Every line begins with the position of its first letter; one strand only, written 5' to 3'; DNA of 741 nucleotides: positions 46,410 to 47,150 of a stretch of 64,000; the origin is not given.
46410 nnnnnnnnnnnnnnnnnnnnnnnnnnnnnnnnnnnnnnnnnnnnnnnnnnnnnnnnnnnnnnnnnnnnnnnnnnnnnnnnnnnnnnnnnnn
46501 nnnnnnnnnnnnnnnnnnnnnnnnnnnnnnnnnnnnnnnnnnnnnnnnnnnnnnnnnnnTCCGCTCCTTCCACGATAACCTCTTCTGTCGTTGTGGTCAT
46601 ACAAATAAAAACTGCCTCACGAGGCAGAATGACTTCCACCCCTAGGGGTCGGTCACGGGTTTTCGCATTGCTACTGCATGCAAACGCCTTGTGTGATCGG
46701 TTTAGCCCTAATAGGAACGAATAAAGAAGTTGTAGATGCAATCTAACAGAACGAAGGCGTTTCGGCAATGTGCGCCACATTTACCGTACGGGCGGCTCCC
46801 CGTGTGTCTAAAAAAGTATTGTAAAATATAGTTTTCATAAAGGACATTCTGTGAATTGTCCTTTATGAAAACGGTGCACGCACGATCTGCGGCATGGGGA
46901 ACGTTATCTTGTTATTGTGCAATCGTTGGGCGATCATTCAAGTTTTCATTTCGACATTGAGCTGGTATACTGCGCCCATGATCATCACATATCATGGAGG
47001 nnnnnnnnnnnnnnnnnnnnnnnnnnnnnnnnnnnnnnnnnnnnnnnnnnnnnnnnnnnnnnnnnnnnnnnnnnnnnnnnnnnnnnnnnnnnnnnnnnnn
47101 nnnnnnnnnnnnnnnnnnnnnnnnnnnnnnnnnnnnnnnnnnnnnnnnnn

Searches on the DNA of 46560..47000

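Call 50: search_rna_families(source=window, start=46560, end=47000, threshold=evalue, max_evalue=1)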
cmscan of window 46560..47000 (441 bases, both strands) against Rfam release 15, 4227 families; matches with E-value up to 1: 1.
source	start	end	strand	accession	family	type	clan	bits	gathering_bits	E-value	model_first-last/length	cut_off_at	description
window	46819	46881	-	RF04286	mir-513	Gene; miRNA;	CL00136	18.5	72.1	0.37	1-82/82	no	mir-513 microRNA precursor family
